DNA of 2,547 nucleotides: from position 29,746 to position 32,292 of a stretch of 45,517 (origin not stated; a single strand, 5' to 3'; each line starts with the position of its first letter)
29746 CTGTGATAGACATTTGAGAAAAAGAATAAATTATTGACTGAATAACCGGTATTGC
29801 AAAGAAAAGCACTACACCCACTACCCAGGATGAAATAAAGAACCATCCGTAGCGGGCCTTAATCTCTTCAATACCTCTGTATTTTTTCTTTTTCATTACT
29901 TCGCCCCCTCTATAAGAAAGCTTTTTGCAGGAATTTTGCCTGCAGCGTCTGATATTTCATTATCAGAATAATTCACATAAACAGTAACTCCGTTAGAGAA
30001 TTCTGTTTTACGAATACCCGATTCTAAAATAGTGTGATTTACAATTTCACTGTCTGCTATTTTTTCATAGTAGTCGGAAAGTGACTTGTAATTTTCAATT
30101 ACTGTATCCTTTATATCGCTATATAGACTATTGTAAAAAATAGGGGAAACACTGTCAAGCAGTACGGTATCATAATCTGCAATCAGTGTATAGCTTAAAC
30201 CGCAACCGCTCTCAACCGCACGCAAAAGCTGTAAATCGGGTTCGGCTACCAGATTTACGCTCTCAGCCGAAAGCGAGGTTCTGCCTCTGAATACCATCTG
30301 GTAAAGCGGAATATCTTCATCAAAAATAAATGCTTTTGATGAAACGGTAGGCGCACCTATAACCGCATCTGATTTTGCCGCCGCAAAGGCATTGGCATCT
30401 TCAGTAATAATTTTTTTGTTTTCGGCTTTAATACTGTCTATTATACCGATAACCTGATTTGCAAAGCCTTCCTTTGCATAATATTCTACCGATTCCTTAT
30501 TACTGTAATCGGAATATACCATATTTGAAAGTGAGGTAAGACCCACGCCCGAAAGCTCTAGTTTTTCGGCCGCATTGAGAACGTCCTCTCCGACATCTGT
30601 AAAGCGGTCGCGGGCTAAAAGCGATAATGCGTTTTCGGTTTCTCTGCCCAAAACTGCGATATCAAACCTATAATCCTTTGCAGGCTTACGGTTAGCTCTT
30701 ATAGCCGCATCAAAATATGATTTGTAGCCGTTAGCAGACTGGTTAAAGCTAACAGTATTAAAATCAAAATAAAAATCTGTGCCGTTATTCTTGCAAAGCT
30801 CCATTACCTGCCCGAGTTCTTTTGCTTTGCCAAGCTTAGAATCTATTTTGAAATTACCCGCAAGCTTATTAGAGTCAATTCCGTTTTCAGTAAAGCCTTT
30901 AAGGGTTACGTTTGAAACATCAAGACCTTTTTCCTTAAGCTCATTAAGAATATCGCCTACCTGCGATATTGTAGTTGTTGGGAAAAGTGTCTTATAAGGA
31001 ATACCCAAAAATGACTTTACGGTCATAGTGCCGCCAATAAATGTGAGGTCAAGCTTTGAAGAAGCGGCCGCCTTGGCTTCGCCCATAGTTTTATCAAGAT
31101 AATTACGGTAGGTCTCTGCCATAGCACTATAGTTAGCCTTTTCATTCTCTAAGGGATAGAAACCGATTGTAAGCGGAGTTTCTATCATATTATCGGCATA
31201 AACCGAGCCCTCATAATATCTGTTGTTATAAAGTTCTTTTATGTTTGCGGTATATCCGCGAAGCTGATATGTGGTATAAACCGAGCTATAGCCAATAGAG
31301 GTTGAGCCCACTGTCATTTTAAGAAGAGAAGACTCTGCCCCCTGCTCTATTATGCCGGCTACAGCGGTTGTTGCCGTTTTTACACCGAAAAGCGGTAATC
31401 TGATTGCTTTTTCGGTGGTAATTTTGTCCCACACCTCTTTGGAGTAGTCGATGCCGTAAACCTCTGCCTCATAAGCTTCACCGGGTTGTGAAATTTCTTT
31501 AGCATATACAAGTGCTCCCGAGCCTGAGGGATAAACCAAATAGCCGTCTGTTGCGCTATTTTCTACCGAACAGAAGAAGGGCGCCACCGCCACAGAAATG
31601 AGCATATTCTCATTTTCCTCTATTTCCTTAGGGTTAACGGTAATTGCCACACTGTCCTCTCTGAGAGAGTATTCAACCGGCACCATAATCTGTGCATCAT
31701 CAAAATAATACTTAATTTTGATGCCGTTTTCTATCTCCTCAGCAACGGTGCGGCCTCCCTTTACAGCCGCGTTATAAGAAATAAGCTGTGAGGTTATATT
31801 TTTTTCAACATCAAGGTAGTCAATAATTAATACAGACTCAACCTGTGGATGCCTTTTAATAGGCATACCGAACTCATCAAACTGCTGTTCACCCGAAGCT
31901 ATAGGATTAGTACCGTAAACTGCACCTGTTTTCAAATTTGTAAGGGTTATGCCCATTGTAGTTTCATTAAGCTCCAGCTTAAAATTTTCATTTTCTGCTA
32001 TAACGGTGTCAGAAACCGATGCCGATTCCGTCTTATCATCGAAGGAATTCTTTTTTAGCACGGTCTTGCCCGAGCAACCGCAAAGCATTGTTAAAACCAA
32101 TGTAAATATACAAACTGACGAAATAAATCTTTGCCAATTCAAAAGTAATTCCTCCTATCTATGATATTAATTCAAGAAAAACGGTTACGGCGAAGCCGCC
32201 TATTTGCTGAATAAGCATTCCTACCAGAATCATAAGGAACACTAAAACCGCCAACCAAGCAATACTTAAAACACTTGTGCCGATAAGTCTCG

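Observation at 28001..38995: Seven-gene membrane module: two ABC permease pairs around an NHL/TPR-Yip1 protein and an orphan lipoprotein, with no ATPase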

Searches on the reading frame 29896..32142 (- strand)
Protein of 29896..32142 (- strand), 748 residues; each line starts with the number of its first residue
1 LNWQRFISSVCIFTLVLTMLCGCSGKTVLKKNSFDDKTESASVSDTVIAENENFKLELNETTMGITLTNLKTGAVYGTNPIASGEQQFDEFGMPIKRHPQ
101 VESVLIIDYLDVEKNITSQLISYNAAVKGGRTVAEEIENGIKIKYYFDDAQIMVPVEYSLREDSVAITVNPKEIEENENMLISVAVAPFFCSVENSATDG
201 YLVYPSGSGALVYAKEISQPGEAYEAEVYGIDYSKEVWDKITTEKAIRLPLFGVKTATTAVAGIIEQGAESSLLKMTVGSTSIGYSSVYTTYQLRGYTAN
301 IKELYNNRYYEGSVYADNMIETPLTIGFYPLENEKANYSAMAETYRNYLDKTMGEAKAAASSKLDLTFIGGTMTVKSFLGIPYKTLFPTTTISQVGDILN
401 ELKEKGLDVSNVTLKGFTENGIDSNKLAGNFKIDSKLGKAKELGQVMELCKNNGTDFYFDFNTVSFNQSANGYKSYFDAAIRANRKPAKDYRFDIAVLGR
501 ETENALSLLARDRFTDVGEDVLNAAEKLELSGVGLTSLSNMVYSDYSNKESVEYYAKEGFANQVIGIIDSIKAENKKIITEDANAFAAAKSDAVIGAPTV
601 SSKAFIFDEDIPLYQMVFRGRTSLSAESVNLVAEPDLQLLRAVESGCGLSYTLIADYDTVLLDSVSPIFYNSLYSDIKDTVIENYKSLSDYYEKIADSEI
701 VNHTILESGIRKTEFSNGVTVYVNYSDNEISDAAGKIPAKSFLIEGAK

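Call 5: search_protein_families(library=pfam, proteins=[window:29896-32142:-], max_evalue=0.01)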
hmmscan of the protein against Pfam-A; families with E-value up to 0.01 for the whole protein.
window:29896-32142:- (748 aa): 1 family
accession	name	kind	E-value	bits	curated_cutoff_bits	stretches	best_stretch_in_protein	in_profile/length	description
PF18952.6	DUF5696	-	8.3e-134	447.8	25.6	1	135-742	5-612/612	Family of unknown function (DUF5696)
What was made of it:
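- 29896..32142 (-): DUF5696 lipoprotein (748 aa; lipobox Cys23). Predicted N-terminal beta-sandwich, (beta/alpha)8 barrel and C-terminal beta domain, giving a GH129/GH101/GH36-like fold. It is a putative membrane-tethered extracellular glycosidase. PF18952 at E 8e-134 (call 5).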

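Call 6: search_protein_families(library=ncbifam, proteins=[window:29896-32142:-], max_evalue=0.01)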
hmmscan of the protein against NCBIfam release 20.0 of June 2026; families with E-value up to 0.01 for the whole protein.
window:29896-32142:- (748 aa): 0 families

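Call 10: search_solved_structures(query=window:29896-32142:-, max_evalue=1)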
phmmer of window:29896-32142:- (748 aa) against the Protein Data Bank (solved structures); distinct sequences matched with E-value up to 1: 0.
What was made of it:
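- On GH129 (CAZy): phmmer against PDB sequences found nothing (call 10).
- Tried and rejected: Sequence-only PDB search with the DUF5696 protein found nothing (call 10).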

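Call 11: find_homologous_proteins(query=window:29896-32142:-, max_evalue=0.00001)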
Query window:29896-32142:- (748 aa): 234 proteins with E <= 0.00001 among 8000 candidates; the best 120 are listed.
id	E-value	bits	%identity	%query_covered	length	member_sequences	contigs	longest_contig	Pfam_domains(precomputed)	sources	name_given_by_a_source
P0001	0.0e+0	1636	100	100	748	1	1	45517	PF18952.7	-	-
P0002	0.0e+0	1481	90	100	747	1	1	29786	PF18952.7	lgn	-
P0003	0.0e+0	1259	75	99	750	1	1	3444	PF18952.7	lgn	-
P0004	0.0e+0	1145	66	99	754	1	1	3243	PF18952.7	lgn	-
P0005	0.0e+0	1140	67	100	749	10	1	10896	PF18952.7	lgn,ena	-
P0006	0.0e+0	1131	69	99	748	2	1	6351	PF18952.7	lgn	-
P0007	0.0e+0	1105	65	99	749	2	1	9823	PF18952.7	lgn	-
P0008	0.0e+0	1057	63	99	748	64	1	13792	PF18952.7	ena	-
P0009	0.0e+0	1044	61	99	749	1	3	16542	PF18952.7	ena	-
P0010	0.0e+0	1043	63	99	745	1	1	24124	PF18952.7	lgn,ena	-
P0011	0.0e+0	1037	61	99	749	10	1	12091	PF18952.7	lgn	-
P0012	0.0e+0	1017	62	99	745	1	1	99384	PF18952.7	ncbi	-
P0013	0.0e+0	1013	61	99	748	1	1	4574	PF18952.7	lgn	-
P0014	0.0e+0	1010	62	99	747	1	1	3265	PF18952.7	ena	-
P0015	4.9e-298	1008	60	99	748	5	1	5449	PF18952.7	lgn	-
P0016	4.4e-295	999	60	100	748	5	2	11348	PF18952.7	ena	-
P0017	3.6e-294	996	61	100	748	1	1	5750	PF18952.7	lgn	-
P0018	2.2e-291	987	60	99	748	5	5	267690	PF18952.7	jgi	-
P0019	1.9e-290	983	60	97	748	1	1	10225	PF18952.7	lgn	-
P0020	2.6e-290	983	60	99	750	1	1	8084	PF18952.7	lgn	-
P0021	5.5e-289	979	60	99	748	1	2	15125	PF18952.7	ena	-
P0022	7.2e-289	978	59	100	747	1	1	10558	PF18952.7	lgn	-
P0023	7.5e-289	978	60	99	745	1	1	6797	PF18952.7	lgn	-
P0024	4.2e-286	969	58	99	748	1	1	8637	PF18952.7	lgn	-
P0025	7.7e-286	968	60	100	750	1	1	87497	PF18952.7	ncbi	-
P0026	7.4e-285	965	59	100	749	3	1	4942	PF18952.7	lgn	-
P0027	1.1e-284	964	59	100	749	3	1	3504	PF18952.7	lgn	-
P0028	2.4e-284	963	59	99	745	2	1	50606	PF18952.7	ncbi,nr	ncbi:MAG: hypothetical protein E7562_04225 [Ruminococcaceae bacterium]|nr:hypothetical protein [Osci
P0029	3.6e-284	963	59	100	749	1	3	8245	PF18952.7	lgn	-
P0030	2.4e-283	960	57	100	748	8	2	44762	PF18952.7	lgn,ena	-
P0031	5.1e-283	959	59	100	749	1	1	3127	PF18952.7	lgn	-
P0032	7.5e-283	958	58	99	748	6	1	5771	PF18952.7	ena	-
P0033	1.5e-282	957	58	100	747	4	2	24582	PF18952.7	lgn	-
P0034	3.0e-282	956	58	99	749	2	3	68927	PF18952.7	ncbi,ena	-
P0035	2.1e-281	954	58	100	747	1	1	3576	PF18952.7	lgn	-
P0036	2.3e-281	953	60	99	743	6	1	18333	PF18952.7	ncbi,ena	-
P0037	2.9e-281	953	58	100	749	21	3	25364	PF18952.7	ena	-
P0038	1.0e-280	951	57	99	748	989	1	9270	PF18952.7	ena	-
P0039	1.5e-279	947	60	97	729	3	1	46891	PF18952.7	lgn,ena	-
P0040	2.9e-279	946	57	100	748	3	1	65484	PF18952.7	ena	-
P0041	7.9e-279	945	57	99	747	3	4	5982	PF18952.7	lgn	-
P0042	1.4e-278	944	57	99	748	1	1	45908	PF18952.7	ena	-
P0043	1.4e-278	944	57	99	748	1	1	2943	PF18952.7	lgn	-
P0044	2.3e-278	943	57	99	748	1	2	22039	PF18952.7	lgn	-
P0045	7.5e-278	942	57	99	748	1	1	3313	PF18952.7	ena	-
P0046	1.4e-277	941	57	99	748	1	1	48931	PF18952.7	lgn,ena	-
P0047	2.2e-277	940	57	99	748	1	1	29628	PF18952.7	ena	-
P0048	2.4e-277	940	57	99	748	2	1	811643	PF18952.7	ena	-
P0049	2.6e-277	940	57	99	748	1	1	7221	PF18952.7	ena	-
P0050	1.1e-276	938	57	99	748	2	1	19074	PF18952.7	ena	-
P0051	1.1e-276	938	57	99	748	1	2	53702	PF18952.7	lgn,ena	-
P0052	1.1e-276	938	57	99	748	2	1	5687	PF18952.7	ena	-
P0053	1.2e-276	938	57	99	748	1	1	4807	PF18952.7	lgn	-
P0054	1.3e-276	938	57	99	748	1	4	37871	PF18952.7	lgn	-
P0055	1.8e-276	937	57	99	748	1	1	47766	PF18952.7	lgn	-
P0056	2.3e-276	937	56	99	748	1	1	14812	PF18952.7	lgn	-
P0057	3.4e-276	936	57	99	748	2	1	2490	PF18952.7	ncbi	-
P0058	3.6e-276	936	56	99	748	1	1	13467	PF18952.7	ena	-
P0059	4.3e-276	936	56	99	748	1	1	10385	PF18952.7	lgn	-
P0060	4.6e-276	936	56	99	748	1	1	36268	PF18952.7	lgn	-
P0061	5.2e-276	936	56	99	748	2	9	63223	PF18952.7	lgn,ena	-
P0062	6.5e-276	935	57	99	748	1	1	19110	PF18952.7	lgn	-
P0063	8.6e-276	935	56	99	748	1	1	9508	PF18952.7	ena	-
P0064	1.5e-271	921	56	99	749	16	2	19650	PF18952.7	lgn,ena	-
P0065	4.0e-269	913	55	99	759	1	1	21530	PF18952.7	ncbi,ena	-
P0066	5.2e-269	913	56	100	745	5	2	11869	PF18952.7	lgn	-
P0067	1.0e-267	908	56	100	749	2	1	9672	PF18952.7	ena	-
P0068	2.6e-266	904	57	97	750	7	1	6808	PF18952.7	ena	-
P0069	1.8e-263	894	56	100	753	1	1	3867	PF18952.7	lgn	-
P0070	3.3e-263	893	56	100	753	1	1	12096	PF18952.7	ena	-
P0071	2.3e-262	891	56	100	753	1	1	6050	PF18952.7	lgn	-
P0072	1.7e-261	888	56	100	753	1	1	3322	PF18952.7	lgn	-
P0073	2.5e-261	887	56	100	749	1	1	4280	PF18952.7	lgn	-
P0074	4.6e-261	886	55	100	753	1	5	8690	PF18952.7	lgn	-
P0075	1.0e-259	882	55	100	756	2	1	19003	PF18952.7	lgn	-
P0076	5.6e-258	876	54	99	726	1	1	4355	PF18952.7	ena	-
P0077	3.4e-254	864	58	90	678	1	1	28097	PF18952.7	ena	-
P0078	1.9e-214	732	46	98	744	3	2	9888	PF18952.7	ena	-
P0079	4.9e-213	728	46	98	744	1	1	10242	PF18952.7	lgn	-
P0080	4.0e-211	721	56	79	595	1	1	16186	PF18952.7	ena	-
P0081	5.3e-207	708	46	99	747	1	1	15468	PF18952.7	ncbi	-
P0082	1.5e-206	706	47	99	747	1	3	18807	PF18952.7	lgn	-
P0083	7.7e-205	700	45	99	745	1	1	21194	PF18952.7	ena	-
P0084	4.4e-204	698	45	98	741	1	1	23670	PF18952.7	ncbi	-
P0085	2.4e-200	686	44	97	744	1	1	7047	PF18952.7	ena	-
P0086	6.7e-199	681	46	99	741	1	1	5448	PF18952.7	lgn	-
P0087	1.6e-197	676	44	99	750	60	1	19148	PF18952.7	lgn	-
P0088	1.1e-196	674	43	99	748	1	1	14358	PF18952.7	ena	-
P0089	1.3e-194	667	44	98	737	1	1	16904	PF18952.7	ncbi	-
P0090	5.0e-194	665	43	99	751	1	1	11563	PF18952.7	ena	-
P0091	8.1e-194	664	43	99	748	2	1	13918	PF18952.7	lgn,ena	-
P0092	6.7e-192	658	43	99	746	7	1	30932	PF18952.7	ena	-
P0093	2.0e-191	656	44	99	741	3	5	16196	PF18952.7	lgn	-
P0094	3.8e-191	655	42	99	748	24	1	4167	PF18952.7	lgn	-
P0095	4.0e-191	655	42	99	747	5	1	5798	PF18952.7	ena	-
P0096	1.3e-189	650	41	99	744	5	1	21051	PF18952.7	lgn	-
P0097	1.5e-189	650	43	99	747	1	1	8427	PF18952.7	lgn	-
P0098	2.1e-189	649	42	99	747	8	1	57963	PF18952.7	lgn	-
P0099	1.1e-188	647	43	97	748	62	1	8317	PF18952.7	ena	-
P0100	1.4e-188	647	42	95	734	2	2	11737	PF18952.7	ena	-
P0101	2.3e-188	646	41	99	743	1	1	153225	PF18952.7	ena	-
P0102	2.7e-188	646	43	98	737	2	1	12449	PF18952.7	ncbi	-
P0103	4.8e-188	645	42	97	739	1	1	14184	PF18952.7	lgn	-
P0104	1.1e-187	644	43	99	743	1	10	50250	PF18952.7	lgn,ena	-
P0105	1.3e-187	644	41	99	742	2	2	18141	PF18952.7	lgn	-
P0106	2.5e-187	643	41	99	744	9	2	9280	PF18952.7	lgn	-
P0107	3.0e-187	642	41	98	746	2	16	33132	PF18952.7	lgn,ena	-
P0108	4.1e-187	642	41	99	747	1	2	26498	PF18952.7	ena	-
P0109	5.3e-187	642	42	99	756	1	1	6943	PF18952.7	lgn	-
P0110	2.9e-186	639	40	99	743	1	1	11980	PF18952.7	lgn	-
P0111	3.3e-186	639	43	99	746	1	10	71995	PF18952.7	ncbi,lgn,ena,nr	ncbi:MAG: hypothetical protein IKK77_02220 [Clostridia bacterium]|nr:hypothetical protein [Clostridi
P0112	3.5e-186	639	43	97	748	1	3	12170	PF18952.7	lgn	-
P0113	3.7e-186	639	43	97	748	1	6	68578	PF18952.7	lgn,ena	-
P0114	3.9e-186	639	41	99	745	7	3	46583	PF18952.7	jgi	-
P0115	5.5e-186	638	41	99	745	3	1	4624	PF18952.7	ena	-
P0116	9.1e-186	637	42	99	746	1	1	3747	PF18952.7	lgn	-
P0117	4.8e-184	632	41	97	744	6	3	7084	PF18952.7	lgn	-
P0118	6.6e-184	631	40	98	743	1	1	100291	PF18952.7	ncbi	-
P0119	1.4e-183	630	42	99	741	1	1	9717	PF18952.7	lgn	-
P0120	1.4e-183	630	42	97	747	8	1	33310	PF18952.7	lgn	-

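Call 12: find_encoding_contigs(protein=P0101, flank=10000, max_places=2)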
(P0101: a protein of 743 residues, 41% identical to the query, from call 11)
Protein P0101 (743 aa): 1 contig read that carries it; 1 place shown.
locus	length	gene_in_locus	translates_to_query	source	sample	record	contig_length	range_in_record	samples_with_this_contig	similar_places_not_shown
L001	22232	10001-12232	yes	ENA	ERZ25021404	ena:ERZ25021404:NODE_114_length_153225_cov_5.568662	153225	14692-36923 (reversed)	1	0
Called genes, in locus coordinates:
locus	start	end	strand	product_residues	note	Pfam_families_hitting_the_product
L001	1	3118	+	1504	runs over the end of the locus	PF16318:DUF4957 (faint), PF00722:Glyco_hydro_16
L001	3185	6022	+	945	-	PF01547:SBP_bac_1, PF13416:SBP_bac_8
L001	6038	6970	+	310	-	PF00528:BPD_transp_1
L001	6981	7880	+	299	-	PF00528:BPD_transp_1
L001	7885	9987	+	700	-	PF01436:NHL (faint), PF04893:Yip1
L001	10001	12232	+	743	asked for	PF18952:DUF5696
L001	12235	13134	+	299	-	PF00528:BPD_transp_1 (weak)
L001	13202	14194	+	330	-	PF00528:BPD_transp_1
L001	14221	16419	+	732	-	PF16875:Glyco_hydro_36N, PF02065:Melibiase, PF16874:Glyco_hydro_36C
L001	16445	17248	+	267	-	PF02311:AraC_binding, PF07883:Cupin_2 (weak), PF12833:HTH_18, PF00165:HTH_AraC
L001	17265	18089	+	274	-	PF23023:Anti-Pycsar_Apyc1, PF12706:Lactamase_B_2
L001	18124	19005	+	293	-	PF01261:AP_endonuc_2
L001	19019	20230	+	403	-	PF22422:MGH1-like_GH, PF03200:Glyco_hydro_63, PF01204:Trehalase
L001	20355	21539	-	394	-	PF07690:MFS_1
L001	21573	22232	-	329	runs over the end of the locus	PF00657:Lipase_GDSL, PF13472:Lipase_GDSL_2, PF14606:Lipase_GDSL_3 (weak)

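Call 13: find_encoding_contigs(protein=P0048, flank=10000, max_places=2)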
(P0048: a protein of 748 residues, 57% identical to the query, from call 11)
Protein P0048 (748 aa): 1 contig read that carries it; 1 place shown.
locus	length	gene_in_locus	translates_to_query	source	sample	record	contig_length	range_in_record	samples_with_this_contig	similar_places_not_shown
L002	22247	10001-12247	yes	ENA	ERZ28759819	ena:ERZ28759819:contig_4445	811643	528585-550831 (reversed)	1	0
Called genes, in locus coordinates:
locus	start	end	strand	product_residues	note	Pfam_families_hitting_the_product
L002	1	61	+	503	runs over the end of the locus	PF00722:Glyco_hydro_16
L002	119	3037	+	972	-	PF00722:Glyco_hydro_16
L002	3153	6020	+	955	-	PF01547:SBP_bac_1, PF13416:SBP_bac_8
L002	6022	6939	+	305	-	PF00528:BPD_transp_1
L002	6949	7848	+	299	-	PF00528:BPD_transp_1 (weak)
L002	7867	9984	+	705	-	PF04893:Yip1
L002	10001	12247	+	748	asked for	PF18952:DUF5696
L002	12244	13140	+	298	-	PF00528:BPD_transp_1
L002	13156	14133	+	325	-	PF00528:BPD_transp_1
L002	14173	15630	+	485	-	PF01547:SBP_bac_1, PF13416:SBP_bac_8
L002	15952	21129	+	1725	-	-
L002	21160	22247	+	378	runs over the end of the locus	PF09479:Flg_new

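Call 14: find_encoding_contigs(protein=P0118, flank=10000, max_places=2)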
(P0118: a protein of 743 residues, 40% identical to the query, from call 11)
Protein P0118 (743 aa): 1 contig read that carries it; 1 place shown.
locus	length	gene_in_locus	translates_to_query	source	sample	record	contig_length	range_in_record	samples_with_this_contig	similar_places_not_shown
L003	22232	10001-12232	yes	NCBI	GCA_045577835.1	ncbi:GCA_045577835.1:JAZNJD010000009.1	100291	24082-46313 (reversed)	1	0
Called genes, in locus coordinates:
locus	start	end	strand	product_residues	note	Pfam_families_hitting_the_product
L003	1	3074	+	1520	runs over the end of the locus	PF00722:Glyco_hydro_16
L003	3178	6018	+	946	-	PF01547:SBP_bac_1, PF13416:SBP_bac_8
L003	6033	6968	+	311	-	PF00528:BPD_transp_1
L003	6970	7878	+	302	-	PF00528:BPD_transp_1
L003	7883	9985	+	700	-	PF04893:Yip1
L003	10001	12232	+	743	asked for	PF18952:DUF5696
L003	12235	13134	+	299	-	PF00528:BPD_transp_1 (weak)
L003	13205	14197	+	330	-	PF00528:BPD_transp_1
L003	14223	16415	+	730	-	PF16875:Glyco_hydro_36N, PF02065:Melibiase, PF16874:Glyco_hydro_36C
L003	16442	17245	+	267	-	PF02311:AraC_binding, PF07883:Cupin_2 (faint), PF12833:HTH_18, PF00165:HTH_AraC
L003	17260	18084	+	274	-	PF23023:Anti-Pycsar_Apyc1, PF12706:Lactamase_B_2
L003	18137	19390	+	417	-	PF00070:Pyr_redox (faint), PF00890:FAD_binding_2, PF01266:DAO (faint), PF03486:HI0933_like (weak), PF07992:Pyr_redox_2, PF12831:FAD_oxidored, PF13450:NAD_binding_8 (weak), PF13738:Pyr_redox_3 (weak)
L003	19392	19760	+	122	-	PF07892:DUF1667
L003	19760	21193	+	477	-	PF00070:Pyr_redox (faint), PF01266:DAO, PF01494:FAD_binding_3 (faint), PF03486:HI0933_like (faint), PF07992:Pyr_redox_2 (faint), PF13450:NAD_binding_8, PF13738:Pyr_redox_3 (faint), PF04324:Fer2_BFD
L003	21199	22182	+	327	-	PF00657:Lipase_GDSL, PF13472:Lipase_GDSL_2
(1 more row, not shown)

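Call 18: find_related_loci(query=A1, collection=genome_contigs, flank=10000)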
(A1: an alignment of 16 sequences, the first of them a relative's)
Query A1 (748 aa) in genome_contigs; peptide patterns used: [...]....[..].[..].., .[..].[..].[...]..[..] (x = any residue, [..] = any of these).
355 stretches matched a pattern; 266 encode a relative of the query (tblastn E <= 1e-3); the best 80 are kept; 80 distinct loci.
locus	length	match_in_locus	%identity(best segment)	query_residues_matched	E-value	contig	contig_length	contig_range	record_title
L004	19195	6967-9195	60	1-744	0e+0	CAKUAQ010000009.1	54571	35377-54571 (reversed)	MAG: uncultured Eubacteriales bacterium isolate REFINED_METABAT215_TOP10_CONTIGS_1500_ASSEMBLY_K77_MERGED__Hadza_MoBio_h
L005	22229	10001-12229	60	1-744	0e+0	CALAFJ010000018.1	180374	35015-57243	MAG TPA_asm: uncultured Clostridia bacterium isolate SRR1747018_bin.116_CONCOCT_v1.1_MAG genome assembly, contig: ERZ808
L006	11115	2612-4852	57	1-748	0e+0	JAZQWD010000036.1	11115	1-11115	MAG: Acutalibacteraceae bacterium isolate T1900045166_TC20190160.MAGScoT_cleanbin_000032 SGB_5148_k141_1812487, whole ge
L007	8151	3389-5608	60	1-744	0e+0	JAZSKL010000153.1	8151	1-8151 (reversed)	MAG: Acutalibacteraceae bacterium isolate T1900044560_TS20190026.MAGScoT_cleanbin_000061 SGB_363_k141_2144854, whole gen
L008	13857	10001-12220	57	4-744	0e+0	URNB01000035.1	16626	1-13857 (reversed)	uncultured Ruminococcaceae bacterium isolate UMGS1148 genome assembly, contig: NODE_2283_length_16626_cov_4.292318, whol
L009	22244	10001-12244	59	1-748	0e+0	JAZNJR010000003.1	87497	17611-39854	MAG: Acutalibacteraceae bacterium isolate T1900044679_TS20190145.MAGScoT_cleanbin_000029 SGB_1665_k141_1514907, whole ge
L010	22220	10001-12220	57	4-744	0e+0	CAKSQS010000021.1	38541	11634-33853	MAG: uncultured Eubacteriales bacterium isolate REFINED_METABAT215_TOP10_CONTIGS_1500_ASSEMBLY_K77_MERGED__Hadza_MoBio_h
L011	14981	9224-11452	56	1-747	0e+0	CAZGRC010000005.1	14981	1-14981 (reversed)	MAG TPA_asm: uncultured Ruminococcus sp. isolate SRP350583_co1_579 genome assembly, contig: NODE_6829_length_14981_cov_7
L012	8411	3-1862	60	127-748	0e+0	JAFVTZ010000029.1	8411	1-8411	MAG: Clostridia bacterium isolate RGIG5393 Sheep_Colon-3__c190081, whole genome shotgun sequence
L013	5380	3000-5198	49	10-747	0e+0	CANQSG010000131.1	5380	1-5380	MAG: uncultured Clostridia bacterium isolate Lapin-032__bin64 genome assembly, contig: Lapin-032__NODE_19104_length_5380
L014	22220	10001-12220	59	1-744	0e+0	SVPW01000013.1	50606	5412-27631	MAG: Oscillospiraceae bacterium isolate SIG601 NODE_15645_length_50606_cov_2.223162, whole genome shotgun sequence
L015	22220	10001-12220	57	4-744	0e+0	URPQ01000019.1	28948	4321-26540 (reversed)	uncultured Ruminococcaceae bacterium isolate UMGS1222 genome assembly, contig: NODE_936_length_28948_cov_3.468983, whole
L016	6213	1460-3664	45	10-747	0e+0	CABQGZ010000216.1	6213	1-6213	MAG TPA_asm: uncultured Lachnospiraceae bacterium isolate MGYG-HGUT-00574 genome assembly, contig: GUT_GENOME017737_216,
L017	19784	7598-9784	42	17-744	0e+0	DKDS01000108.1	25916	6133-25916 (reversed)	MAG TPA_asm: Ruminococcaceae bacterium UBA6842 UBA6842_contig_448, whole genome shotgun sequence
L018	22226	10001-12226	43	4-744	0e+0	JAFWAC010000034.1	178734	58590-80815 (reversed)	MAG: Clostridia bacterium isolate RGIG5552 Sheep_Colon.Co__c3323862, whole genome shotgun sequence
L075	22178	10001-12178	35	4-743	1e-142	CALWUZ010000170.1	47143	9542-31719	MAG: uncultured Clostridia bacterium isolate E0_DM__bin125 genome assembly, contig: E0_DM__k127_3709494, whole genome sh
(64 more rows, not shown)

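Call 22: search_dna_similar(query=window:29896-32142:-, collection=plasmids, mode=protein, max_evalue=0.001, max_rows=20)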
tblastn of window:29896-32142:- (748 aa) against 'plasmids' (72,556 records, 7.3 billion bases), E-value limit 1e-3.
Records with a match: 2; places in all: 2; records where one place covers at least 80% of the query: 1.
Best place of each record, by identity: <60% 2.
By first word of the organism name: Butyrivibrio 1; Paenibacillus 1.
By predicted mobility (MOB-suite, as given by PLSDB): non-mobilizable 2.
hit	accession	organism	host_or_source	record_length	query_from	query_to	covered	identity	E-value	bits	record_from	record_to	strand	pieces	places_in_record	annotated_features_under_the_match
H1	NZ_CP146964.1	Butyrivibrio fibrisolvens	Bovinae,Bovine rumen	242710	154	743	79%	27.6%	1e-50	199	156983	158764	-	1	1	DUF5696 domain-containing protein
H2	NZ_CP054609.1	Paenibacillus cellulosilyticus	cell culture,soil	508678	47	745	93%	23.2%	7e-33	144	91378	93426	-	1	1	DUF5696 domain-containing protein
